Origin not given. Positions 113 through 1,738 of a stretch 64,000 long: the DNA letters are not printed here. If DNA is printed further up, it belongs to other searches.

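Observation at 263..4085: Lower half of the archaeal 'modified' mevalonate pathway as a coupled operon in a bacterium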

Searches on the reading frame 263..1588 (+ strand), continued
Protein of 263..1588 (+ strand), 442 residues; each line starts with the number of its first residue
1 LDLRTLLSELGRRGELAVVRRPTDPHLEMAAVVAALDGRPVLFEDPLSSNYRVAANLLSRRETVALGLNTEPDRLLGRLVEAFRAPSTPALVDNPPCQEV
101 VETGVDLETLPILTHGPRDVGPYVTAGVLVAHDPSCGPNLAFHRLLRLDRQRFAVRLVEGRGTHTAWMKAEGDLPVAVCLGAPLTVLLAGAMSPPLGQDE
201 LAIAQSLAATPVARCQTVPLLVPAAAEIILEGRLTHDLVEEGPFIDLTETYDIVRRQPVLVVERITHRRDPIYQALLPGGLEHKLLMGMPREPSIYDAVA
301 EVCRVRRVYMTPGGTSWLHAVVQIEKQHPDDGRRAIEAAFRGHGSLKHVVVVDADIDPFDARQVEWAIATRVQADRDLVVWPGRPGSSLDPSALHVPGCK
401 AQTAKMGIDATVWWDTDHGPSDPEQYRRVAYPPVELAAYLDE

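Call 40: search_protein_families(library=ncbifam, max_evalue=0.00001, proteins=[L018:687-1613:+, L078:8644-9768:+, L041:3970-4431:+, L041:4449-7187:+, L012:4949-6700:+, L045:3625-5121:-, L034:13872-15956:+, L050:8110-9795:-, L055:17729-18082:+, L019:13422-14615:-])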
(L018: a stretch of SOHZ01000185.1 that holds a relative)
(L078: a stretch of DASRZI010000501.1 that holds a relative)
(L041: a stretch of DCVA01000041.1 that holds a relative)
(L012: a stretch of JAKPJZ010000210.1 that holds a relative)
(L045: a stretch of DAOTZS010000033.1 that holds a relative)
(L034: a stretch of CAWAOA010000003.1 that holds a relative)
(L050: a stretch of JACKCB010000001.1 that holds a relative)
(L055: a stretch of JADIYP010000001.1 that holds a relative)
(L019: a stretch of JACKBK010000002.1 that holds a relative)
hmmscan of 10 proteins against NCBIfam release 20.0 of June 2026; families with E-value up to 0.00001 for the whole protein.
L018:687-1613:+ (309 aa): 14 families
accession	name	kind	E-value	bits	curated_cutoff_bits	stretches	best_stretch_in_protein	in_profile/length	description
TIGR00549.1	mevalon_kin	equivalog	6.2e-76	255.5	163.05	1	6-282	1-276/276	mevalonate kinase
NF003036.0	PRK03926.1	equivalog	5e-55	186.7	403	1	5-305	5-289/302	mevalonate kinase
NF003006.0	PRK03817.1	equivalog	3.2e-20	72.4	443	2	186-294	216-324/352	galactokinase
NF003705.0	PRK05322.1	equivalog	3.2e-13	49.2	385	1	221-290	285-356/388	galactokinase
TIGR00131.1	gal_kin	equivalog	7.4e-13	48.2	226.65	1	222-292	287-359/388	galactokinase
TIGR00191.1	thrB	equivalog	6.4e-10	38.3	168.25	1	73-291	67-273/304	homoserine kinase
NF002288.1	PRK01212.1-4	equivalog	2.8e-09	36.4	194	1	56-291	47-274/303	homoserine kinase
NF001816.0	PRK00555.1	equivalog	6.1e-09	35.3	509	0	222-297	262-338/363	galactokinase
TIGR01220.1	Pmev_kin_Gr_pos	equivalog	1.2e-08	34.4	165.7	0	175-287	216-333/358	phosphomevalonate kinase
NF003472.0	PRK05101.1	equivalog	6e-08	32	499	0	221-294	279-355/382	galactokinase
NF009948.0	PRK13412.1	equivalog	8.7e-08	30.3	721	0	182-281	833-933/974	bifunctional fucokinase/fucose-1-phosphate guanylyltransferase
NF002870.0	PRK03188.1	equivalog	1.6e-06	27.1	286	0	220-300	211-286/310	4-(cytidine 5'-diphospho)-2-C-methyl-D-erythritol kinase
NF049969.1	GlMnHpPKinHddA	equivalog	2.1e-06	27.4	600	0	221-285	240-306/338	D-glycero-D-manno-heptose 7-phosphate kinase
TIGR01920.1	Shik_kin_archae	equivalog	2.1e-06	27.3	126.85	1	66-128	50-110/266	shikimate kinase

L078:8644-9768:+ (375 aa): 1 family
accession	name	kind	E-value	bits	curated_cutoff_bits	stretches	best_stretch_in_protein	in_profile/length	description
TIGR00065.1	ftsZ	equivalog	1.2e-130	436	295.2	1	7-331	14-341/353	cell division protein FtsZ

L041:3970-4431:+ (154 aa): 3 families
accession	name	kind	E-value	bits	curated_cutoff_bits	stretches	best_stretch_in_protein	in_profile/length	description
NF041799.1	Hsp14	equivalog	7.8e-15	54.9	100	1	40-141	16-117/118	archaeal heat shock protein Hsp14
NF041800.1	Hsp20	equivalog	7.6e-12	45.1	140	1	38-141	69-158/162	archaeal heat shock protein Hsp20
NF042420.1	Hsp18_Clos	equivalog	5.7e-11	42.7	195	1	45-138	45-139/147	heat shock protein Hsp18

L041:4449-7187:+ (913 aa): 7 families
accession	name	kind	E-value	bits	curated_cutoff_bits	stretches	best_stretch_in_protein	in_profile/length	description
TIGR00763.1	lon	equivalog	1.3e-283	943.3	608.05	2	433-863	345-794/795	endopeptidase La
NF008053.0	PRK10787.1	equivalog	6.1e-241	801.8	891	2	440-866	348-773/784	endopeptidase La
TIGR00764.1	lon_rel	equivalog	7.5e-25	87.6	516.6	1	717-870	453-599/608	ATP-dependent protease LonB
TIGR02902.1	spore_lonB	equivalog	3.9e-23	81.9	723.3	1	749-863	421-530/531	ATP-dependent protease LonB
TIGR02903.1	spore_lon_C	equivalog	3.5e-19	68.7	678.8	1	701-861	459-612/615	Lon family ATP-dependent protease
TIGR02653.1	Lon_rel_chp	hypoth_equivalog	5.4e-10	38.3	628.25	1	709-859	516-668/675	protease Lon-related BREX system protein BrxL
TIGR00416.1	sms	equivalog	3.1e-07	29.5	403.05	1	752-838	353-438/454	DNA repair protein RadA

L012:4949-6700:+ (584 aa): 4 families
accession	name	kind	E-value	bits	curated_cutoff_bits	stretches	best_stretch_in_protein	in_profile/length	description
NF045780.1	TrlF_fam_ATP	equivalog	1.3e-25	90.3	350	1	8-244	3-241/944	TrlF family AAA-like ATPase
NF042955.1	Ppl_antiphage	equivalog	7.2e-21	73.9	1000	1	9-294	3-254/882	anti-phage protein Ppl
NF045781.1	Spaf1101_AAA_ATP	equivalog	2.1e-16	59.6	475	1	30-272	92-296/836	Spaf_1101 family AAA-like ATPase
NF038032.1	CehA_McbA_metalo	domain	5.6e-07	29.3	80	1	9-180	1-126/315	CehA/McbA family metallohydrolase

L045:3625-5121:- (499 aa): 3 families
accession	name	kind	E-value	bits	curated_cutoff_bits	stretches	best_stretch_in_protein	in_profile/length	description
TIGR00836.1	amt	subfamily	2.8e-32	112.1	343.3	1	36-461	6-384/406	ammonium transporter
TIGR03644.1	marine_trans_1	hypoth_equivalog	9.5e-21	74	514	1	148-391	109-345/404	probable ammonium transporter, marine subtype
NF007947.0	PRK10666.1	equivalog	4.5e-08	32.4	657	1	174-397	155-363/428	ammonium transporter AmtB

L034:13872-15956:+ (695 aa): 0 families

L050:8110-9795:- (562 aa): 0 families

L055:17729-18082:+ (118 aa): 0 families

L019:13422-14615:- (398 aa): 0 families

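Call 43: search_protein_representatives(protein=window:263-1588:+)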
Query: 442 residues. Proteins with E-value up to 0.001 (for the whole library): 4674; up to 1e-10: 2333; up to 1e-30: 609. The best 150 are listed.
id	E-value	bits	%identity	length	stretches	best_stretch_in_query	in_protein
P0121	8.4e-158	542.3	58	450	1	1-439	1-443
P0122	9.2e-129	446.6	50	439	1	1-441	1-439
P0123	4.5e-126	437.8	52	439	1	1-413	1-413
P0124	3.0e-109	382.3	48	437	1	4-420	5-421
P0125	1.6e-106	373.4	45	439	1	1-440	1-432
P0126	1.9e-103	363.2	57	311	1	130-439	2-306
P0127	1.2e-100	354.0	49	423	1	8-432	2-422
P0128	2.7e-99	349.5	45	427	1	1-412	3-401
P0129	2.0e-97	343.3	61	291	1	73-349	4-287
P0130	5.0e-96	338.8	42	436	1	3-420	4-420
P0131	8.3e-94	331.4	44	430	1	1-412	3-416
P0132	1.6e-93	330.5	44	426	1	24-429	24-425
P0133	3.9e-93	329.2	47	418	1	4-411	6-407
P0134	4.1e-90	319.3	44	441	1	4-434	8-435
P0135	9.3e-90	318.1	45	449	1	1-412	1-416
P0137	8.9e-89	314.8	45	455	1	70-426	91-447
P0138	3.7e-88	312.8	46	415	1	50-412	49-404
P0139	3.1e-87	309.8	45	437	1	3-412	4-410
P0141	3.2e-85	303.1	42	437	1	1-412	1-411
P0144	1.1e-81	291.5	41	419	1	1-412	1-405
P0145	1.5e-81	291.0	45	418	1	26-412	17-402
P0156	4.1e-77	276.4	44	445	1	3-418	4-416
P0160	1.7e-74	267.8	38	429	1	4-417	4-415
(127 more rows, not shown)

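Call 44: list_cluster_members(proteins=[P0122, P0124, P0125, P0128, P0130, P0131, P0134, P0141, P0144, P0160])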
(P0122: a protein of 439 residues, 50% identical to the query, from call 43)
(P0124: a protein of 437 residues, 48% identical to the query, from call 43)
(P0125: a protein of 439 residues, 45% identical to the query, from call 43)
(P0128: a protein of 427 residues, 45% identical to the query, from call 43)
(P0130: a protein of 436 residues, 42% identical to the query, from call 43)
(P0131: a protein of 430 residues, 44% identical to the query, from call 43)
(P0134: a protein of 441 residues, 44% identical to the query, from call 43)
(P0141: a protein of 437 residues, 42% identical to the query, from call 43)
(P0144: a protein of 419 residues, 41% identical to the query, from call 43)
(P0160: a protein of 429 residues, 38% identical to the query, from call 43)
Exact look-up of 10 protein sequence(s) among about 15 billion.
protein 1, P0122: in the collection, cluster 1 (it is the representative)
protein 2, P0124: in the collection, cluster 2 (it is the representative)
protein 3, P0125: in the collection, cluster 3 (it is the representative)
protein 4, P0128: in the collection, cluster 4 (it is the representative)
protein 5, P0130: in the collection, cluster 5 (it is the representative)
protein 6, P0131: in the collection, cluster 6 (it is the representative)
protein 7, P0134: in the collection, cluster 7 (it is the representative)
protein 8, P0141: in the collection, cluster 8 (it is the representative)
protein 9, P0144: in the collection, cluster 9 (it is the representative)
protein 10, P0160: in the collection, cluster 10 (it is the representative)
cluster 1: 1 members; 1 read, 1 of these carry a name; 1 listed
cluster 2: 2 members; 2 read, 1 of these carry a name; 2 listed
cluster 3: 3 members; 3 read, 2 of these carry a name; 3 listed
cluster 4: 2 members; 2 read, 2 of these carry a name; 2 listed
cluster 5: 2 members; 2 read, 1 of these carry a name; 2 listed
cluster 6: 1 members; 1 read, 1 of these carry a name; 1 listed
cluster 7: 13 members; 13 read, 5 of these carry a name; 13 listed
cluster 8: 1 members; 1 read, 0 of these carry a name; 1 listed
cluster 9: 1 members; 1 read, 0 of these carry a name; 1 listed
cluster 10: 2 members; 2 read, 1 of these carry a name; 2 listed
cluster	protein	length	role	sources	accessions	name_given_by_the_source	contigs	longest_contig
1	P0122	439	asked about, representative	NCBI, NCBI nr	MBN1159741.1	MAG: UbiD family decarboxylase [Candidatus Diapherotrites archaeon] | UbiD family decarboxylase [Candidatus Diapherotrites archaeon]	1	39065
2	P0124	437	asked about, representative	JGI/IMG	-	UbiD family decarboxylase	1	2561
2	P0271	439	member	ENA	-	-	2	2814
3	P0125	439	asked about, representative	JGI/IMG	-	2,5-furandicarboxylate decarboxylase 1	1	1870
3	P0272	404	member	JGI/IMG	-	2,5-furandicarboxylate decarboxylase 1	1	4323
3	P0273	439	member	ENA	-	-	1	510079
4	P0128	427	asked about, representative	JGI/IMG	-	2,5-furandicarboxylate decarboxylase 1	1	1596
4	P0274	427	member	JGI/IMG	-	UbiD family decarboxylase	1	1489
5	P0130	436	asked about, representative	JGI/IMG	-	-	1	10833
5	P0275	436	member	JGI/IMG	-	2,5-furandicarboxylate decarboxylase 1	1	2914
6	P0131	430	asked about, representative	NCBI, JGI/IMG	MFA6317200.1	MAG: UbiD family decarboxylase [Elusimicrobiota bacterium] | UbiD family decarboxylase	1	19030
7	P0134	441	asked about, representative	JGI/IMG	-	2,5-furandicarboxylate decarboxylase 1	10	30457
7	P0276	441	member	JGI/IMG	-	UbiD family decarboxylases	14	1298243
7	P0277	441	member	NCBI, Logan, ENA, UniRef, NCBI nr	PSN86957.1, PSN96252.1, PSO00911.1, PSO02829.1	hypothetical protein B9Q03_11460 [Candidatus Marsarchaeota G2 archaeon OSP_D] | Anhydromevalonate phosphate decarboxylase n=5 Tax=Candidatus Marsarchaeota group 2 ... | MAG: hypothetical protein B9Q03_11460 [Candidatus Marsarchaeota G2 archaeon OSP_D]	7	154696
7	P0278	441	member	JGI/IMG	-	2,5-furandicarboxylate decarboxylase 1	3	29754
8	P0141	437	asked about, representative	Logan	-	-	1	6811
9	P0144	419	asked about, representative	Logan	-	-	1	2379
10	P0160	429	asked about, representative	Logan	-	-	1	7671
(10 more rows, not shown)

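Call 49: list_cluster_members(proteins=[P0123, P0132, P0133, P0137, P0138, P0127, P0145, P0156, P0139, P0135])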
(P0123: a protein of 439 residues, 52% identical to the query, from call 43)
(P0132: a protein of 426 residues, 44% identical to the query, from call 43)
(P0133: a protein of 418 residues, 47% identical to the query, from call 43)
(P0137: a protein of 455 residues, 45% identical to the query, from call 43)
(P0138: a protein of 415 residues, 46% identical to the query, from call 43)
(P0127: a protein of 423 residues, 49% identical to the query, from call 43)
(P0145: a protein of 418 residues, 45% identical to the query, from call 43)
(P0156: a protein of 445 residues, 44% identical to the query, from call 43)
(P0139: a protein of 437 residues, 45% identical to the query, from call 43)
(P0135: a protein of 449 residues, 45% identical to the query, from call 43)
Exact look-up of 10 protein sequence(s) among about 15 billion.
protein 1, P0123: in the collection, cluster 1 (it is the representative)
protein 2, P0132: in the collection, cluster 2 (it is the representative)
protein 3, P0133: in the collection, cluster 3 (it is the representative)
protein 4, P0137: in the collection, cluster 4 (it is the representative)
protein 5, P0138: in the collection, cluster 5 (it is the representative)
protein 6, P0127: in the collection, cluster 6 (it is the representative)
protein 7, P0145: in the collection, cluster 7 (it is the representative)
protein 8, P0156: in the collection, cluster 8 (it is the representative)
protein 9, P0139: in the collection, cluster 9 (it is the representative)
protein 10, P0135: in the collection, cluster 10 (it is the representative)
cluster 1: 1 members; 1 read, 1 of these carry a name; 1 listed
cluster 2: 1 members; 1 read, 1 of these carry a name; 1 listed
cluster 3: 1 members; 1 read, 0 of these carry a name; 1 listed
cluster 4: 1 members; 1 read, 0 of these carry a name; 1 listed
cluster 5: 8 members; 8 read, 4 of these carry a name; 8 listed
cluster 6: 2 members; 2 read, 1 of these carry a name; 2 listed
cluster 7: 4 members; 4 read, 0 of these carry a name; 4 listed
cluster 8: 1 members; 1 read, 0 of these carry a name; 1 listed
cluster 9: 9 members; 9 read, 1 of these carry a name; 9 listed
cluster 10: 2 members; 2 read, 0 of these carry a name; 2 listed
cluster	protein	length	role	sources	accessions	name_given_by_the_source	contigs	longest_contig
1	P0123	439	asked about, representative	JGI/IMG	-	2,5-furandicarboxylate decarboxylase 1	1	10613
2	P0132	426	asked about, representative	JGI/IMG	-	UbiD family decarboxylase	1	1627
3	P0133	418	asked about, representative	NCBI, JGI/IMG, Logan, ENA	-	-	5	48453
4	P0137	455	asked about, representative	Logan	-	-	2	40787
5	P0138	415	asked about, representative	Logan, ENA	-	-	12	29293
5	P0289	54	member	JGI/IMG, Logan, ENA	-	hypothetical protein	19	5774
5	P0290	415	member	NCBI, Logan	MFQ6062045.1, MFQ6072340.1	MAG: UbiD family decarboxylase [Methanosarcinales archaeon]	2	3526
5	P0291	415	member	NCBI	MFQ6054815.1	MAG: UbiD family decarboxylase [Methanosarcinales archaeon]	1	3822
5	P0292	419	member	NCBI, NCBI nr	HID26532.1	MAG TPA: UbiD family decarboxylase, partial [Methanosarcinales archaeon] | UbiD family decarboxylase [Methanosarcinales archaeon]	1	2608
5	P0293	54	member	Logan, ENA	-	-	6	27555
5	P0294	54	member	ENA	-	-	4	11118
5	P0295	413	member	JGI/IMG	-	-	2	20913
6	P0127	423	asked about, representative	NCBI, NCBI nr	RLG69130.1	MAG: UbiD family decarboxylase [Methanobacteriota archaeon] | MAG: UbiD family decarboxylase [Euryarchaeota archaeon]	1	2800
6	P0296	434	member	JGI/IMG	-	-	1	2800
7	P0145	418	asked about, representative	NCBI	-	-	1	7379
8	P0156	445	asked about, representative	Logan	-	-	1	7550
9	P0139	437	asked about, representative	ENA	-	-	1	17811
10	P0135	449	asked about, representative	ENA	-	-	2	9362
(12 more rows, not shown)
